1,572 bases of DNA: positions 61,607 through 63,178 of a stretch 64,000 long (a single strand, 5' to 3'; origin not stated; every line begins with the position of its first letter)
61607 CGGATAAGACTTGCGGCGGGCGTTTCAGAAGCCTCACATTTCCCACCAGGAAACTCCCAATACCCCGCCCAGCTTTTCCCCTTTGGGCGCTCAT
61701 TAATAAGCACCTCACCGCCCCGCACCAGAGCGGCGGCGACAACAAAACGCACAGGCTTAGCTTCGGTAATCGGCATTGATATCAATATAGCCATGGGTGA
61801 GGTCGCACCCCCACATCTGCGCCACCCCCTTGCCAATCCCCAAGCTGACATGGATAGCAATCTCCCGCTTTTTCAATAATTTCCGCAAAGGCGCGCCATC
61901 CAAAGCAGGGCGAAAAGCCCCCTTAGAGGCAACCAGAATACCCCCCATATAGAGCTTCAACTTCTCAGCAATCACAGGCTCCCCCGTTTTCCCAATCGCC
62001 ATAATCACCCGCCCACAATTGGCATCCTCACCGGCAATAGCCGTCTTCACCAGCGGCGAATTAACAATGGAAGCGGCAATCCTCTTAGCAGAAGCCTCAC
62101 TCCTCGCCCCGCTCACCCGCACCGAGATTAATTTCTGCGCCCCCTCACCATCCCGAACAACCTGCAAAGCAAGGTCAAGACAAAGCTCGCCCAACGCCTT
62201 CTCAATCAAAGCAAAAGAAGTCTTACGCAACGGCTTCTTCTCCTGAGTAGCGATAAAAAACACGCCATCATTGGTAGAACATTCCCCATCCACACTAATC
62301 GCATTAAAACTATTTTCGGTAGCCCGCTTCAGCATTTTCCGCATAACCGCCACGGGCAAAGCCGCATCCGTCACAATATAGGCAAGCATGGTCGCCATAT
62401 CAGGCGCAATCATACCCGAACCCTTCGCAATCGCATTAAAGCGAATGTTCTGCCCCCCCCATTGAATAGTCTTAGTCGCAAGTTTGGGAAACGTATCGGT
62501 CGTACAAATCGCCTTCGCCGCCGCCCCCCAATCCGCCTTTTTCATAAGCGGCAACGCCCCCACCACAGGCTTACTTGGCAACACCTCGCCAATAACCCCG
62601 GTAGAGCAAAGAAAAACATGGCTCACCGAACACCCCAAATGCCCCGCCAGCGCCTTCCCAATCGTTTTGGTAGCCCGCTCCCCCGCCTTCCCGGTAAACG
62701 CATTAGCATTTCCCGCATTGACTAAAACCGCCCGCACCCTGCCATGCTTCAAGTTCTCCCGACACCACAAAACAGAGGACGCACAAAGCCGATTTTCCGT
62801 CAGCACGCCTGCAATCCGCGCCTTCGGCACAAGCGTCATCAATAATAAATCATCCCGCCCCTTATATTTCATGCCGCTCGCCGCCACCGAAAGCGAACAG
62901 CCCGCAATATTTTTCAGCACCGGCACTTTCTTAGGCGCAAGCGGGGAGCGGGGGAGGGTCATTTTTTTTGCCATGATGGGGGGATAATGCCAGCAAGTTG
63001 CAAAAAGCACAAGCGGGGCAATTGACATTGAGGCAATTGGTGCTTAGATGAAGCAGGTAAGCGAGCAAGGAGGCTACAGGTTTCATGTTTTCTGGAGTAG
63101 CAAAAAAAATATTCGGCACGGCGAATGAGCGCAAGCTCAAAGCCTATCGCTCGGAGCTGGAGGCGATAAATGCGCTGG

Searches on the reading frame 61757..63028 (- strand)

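Call 40: search_protein_families(library=pfam, proteins=[window:61757-63028:-], max_evalue=0.00001)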
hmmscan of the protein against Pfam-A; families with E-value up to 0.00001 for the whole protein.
window:61757-63028:- (423 aa): 1 family
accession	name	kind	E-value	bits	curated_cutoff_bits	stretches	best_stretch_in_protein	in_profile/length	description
PF01960.23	ArgJ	-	7.8e-131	436.7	32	1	47-423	3-377/377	ArgJ family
